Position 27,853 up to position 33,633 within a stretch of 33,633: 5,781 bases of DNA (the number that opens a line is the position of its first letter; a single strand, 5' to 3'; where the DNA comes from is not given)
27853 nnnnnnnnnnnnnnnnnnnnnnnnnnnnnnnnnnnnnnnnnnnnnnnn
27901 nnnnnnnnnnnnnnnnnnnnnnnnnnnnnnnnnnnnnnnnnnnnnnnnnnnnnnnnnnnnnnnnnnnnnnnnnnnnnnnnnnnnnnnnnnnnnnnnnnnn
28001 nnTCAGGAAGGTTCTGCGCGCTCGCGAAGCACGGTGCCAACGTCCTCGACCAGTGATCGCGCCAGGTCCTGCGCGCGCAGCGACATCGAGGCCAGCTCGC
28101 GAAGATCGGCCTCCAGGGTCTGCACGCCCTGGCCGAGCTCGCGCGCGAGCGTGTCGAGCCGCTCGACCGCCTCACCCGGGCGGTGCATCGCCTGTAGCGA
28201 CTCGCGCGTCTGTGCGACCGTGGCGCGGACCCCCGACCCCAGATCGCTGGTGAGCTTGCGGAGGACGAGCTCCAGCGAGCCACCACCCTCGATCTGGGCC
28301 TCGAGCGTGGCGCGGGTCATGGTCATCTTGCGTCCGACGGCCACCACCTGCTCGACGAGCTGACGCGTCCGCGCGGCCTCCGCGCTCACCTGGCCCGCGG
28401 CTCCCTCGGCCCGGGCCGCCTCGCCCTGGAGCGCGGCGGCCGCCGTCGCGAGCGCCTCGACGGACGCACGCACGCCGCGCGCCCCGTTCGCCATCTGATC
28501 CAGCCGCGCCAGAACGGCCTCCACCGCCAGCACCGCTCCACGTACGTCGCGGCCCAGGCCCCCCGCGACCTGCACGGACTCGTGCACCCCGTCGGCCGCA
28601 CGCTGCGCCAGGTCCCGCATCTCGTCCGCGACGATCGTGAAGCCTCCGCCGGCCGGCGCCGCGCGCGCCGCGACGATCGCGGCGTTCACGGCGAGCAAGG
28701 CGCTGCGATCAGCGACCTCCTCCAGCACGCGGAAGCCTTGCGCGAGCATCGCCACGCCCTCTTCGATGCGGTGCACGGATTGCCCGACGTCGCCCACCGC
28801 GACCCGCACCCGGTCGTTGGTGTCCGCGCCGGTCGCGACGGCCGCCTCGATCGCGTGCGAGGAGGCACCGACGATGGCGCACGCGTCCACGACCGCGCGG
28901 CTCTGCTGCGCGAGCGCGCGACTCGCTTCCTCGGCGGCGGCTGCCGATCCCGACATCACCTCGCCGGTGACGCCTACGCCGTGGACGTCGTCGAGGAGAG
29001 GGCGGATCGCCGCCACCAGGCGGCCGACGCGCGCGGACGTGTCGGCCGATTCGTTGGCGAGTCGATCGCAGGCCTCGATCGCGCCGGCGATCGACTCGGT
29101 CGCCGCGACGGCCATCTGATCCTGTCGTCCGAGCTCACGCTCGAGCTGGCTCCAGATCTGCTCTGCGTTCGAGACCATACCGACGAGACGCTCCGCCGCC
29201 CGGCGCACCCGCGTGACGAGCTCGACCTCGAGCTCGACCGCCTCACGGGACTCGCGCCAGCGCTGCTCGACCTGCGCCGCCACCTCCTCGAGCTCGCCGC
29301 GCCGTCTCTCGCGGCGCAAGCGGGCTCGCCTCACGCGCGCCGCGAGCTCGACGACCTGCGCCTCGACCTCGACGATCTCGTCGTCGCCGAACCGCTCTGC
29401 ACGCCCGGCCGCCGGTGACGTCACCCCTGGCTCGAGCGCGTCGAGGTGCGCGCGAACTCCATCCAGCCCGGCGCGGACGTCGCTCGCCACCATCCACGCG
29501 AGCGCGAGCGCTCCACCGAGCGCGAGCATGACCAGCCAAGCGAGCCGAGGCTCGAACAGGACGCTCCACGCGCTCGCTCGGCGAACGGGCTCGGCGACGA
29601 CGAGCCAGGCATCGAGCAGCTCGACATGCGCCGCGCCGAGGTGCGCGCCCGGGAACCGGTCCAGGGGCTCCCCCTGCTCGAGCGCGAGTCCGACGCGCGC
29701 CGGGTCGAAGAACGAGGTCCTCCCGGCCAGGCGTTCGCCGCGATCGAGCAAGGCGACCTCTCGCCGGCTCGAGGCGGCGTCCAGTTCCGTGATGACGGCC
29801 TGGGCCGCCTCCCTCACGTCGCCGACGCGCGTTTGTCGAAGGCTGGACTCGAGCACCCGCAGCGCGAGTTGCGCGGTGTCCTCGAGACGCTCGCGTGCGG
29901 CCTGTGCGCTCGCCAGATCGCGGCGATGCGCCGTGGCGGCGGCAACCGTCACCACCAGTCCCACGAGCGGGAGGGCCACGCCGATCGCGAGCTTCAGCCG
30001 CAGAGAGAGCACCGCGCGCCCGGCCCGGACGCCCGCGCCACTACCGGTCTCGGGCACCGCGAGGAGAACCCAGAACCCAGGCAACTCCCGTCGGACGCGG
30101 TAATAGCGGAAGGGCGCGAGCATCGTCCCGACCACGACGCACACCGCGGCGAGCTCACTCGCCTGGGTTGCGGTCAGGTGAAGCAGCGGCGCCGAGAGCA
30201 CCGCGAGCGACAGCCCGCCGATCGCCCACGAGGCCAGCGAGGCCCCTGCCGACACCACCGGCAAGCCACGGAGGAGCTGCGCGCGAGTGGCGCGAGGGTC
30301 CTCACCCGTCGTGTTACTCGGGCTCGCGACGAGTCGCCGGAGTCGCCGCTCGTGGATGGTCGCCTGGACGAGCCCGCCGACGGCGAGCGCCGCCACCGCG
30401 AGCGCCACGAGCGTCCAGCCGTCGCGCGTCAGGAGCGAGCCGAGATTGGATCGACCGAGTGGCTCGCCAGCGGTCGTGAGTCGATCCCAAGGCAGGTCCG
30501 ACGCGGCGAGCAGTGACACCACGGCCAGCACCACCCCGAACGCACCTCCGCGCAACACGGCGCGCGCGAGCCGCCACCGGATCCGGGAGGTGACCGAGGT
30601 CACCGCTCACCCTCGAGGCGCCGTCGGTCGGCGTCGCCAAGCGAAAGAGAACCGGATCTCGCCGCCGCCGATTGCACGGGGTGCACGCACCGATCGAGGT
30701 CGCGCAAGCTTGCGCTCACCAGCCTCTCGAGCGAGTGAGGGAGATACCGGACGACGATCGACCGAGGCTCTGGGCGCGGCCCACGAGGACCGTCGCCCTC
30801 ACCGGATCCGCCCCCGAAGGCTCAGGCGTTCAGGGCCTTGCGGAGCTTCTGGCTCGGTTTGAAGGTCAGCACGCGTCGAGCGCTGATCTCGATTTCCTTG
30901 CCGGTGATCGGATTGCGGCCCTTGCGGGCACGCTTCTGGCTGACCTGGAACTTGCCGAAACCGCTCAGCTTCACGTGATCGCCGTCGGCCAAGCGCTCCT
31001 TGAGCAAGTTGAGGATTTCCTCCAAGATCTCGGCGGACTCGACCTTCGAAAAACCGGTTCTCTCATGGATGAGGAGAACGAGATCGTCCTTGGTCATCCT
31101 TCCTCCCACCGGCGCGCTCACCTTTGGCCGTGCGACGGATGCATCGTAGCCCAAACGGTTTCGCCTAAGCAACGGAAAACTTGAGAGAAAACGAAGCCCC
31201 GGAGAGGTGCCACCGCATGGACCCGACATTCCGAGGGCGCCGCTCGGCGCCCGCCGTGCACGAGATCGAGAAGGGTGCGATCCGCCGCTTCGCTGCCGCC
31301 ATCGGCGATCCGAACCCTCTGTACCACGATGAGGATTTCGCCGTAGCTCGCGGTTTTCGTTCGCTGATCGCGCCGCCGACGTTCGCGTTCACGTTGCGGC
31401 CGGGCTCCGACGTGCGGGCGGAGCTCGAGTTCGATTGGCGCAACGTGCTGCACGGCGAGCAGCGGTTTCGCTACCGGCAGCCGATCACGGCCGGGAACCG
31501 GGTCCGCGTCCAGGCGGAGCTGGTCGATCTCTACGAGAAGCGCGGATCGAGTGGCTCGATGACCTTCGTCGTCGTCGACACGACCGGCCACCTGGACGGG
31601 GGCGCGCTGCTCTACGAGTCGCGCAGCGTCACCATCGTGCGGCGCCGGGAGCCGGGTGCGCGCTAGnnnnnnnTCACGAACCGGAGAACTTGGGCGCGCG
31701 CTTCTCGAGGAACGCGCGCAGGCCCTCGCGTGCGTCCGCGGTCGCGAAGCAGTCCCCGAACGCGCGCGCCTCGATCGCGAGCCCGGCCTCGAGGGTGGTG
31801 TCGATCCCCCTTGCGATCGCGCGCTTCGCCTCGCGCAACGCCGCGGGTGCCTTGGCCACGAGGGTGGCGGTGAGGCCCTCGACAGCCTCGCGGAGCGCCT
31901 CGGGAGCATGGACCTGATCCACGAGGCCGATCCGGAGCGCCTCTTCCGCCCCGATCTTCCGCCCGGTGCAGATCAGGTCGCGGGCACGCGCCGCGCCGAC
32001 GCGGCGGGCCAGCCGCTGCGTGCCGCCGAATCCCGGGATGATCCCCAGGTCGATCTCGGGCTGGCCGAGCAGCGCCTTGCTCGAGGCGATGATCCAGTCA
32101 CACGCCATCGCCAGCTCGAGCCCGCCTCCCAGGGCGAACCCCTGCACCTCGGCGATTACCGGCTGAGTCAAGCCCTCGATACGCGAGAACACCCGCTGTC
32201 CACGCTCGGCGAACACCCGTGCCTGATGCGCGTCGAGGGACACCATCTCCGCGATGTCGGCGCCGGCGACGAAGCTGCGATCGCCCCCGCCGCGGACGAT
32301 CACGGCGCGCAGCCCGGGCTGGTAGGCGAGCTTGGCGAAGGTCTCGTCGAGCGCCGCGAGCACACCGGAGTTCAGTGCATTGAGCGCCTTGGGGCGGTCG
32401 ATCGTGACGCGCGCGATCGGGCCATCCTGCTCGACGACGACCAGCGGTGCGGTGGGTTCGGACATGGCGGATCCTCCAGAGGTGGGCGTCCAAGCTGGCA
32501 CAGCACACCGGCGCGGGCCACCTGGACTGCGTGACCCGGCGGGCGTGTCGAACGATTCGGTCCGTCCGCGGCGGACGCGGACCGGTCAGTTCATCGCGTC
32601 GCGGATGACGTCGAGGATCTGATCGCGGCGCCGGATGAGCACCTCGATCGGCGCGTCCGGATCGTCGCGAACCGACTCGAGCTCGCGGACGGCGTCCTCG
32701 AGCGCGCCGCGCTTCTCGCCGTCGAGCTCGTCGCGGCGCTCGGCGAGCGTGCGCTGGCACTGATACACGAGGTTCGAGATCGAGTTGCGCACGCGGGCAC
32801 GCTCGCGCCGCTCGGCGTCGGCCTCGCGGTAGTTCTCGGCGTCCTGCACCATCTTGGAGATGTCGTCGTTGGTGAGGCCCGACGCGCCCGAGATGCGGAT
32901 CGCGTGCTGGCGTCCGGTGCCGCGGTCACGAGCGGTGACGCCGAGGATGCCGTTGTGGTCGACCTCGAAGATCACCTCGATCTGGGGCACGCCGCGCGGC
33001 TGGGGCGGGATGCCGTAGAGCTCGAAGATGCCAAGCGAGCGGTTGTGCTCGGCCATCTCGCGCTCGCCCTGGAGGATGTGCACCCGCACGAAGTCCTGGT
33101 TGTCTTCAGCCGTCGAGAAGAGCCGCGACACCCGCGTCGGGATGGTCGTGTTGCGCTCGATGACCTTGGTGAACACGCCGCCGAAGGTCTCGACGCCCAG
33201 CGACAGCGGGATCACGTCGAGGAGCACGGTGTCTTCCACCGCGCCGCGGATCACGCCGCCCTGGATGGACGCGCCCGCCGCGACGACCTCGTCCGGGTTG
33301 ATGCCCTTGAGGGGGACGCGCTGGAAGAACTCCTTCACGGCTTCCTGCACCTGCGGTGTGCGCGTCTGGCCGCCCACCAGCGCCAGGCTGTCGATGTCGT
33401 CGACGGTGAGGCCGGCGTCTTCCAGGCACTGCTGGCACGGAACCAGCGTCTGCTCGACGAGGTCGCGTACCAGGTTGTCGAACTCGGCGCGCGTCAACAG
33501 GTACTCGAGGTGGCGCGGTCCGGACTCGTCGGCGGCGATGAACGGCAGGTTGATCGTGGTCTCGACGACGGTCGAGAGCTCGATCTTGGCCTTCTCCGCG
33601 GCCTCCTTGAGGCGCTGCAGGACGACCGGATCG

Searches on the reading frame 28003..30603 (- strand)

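Call 9: search_protein_families(library=pfam, proteins=[window:28003-30603:-], max_evalue=0.001)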
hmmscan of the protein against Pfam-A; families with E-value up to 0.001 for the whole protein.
window:28003-30603:- (866 aa): 1 family
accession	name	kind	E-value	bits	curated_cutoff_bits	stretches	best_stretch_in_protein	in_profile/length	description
PF00015.26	MCPsignal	-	4.1e-14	53.2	34.6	1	601-754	16-169/172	Methyl-accepting chemotaxis protein (MCP) signalling domain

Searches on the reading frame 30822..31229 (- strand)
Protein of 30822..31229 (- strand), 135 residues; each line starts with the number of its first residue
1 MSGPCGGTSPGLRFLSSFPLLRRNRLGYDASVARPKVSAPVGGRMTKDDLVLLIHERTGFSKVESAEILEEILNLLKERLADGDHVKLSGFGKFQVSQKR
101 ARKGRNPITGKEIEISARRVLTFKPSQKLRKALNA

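Call 9: search_protein_families(library=pfam, proteins=[window:30822-31229:-], max_evalue=0.001)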
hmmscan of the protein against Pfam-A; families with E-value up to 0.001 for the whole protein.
window:30822-31229:- (135 aa): 2 families
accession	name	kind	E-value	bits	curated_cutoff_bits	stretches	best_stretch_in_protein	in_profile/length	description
PF00216.26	Bac_DNA_binding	-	7.7e-30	103.4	22.4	1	45-134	1-90/90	Bacterial DNA-binding protein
PF18291.6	HU-HIG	-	8.9e-10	39.1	26.2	1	41-134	28-119/125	HU domain fused to wHTH, Ig, or Glycine-rich motif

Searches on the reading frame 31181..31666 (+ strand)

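Call 9: search_protein_families(library=pfam, proteins=[window:31181-31666:+], max_evalue=0.001)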
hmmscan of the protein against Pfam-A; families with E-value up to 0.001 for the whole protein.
window:31181-31666:+ (161 aa): 3 families
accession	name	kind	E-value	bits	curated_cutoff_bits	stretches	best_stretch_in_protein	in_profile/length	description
PF13452.11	FAS1_DH_region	-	4.1e-32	111.5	22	1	19-137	4-122/132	FAS1-like, dehydratase domain region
PF22622.2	MFE-2_hydrat-2_N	-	1.3e-07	32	27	1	50-153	29-128/130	MFE-2 hydratase 2 N-terminal domain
PF01575.25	MaoC_dehydratas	-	8.3e-07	29.1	27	1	29-122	18-109/123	MaoC like domain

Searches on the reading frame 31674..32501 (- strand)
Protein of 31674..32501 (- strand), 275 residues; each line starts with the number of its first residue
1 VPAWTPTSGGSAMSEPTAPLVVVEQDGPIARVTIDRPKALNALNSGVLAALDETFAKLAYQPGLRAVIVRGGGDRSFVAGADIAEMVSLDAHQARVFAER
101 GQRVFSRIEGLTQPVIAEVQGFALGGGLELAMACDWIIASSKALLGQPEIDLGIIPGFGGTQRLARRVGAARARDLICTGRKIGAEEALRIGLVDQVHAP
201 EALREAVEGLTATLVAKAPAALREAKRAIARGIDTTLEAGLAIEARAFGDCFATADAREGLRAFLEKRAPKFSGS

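Call 54: search_protein_families(library=pfam, proteins=[window:31674-32501:-], max_evalue=0.001)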
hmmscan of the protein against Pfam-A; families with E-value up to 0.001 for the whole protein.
window:31674-32501:- (275 aa): 2 families
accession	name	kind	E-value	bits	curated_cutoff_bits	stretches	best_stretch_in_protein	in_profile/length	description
PF00378.25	ECH_1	-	1.7e-66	224.6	27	1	27-274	4-250/251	Enoyl-CoA hydratase/isomerase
PF16113.10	ECH_2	-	2.2e-36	126.5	27.2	1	30-211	2-185/335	Enoyl-CoA hydratase/isomerase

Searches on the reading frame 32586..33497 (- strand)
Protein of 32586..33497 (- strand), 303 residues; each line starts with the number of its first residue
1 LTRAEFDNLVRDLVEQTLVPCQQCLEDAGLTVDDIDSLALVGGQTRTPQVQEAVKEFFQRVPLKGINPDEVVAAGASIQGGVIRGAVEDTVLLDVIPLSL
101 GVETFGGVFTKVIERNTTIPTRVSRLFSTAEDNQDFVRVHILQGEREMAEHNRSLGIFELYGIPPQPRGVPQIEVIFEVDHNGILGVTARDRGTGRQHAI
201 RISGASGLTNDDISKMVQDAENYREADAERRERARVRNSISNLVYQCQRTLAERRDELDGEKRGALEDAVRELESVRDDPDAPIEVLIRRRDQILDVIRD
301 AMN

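Call 54: search_protein_families(library=pfam, proteins=[window:32586-33497:-], max_evalue=0.001)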
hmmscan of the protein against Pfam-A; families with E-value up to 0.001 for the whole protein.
window:32586-33497:- (303 aa): 1 family
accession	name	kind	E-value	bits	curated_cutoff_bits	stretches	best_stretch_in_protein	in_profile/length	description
PF00012.26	HSP70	-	4.7e-100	336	20.6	1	1-284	293-576/599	Hsp70 protein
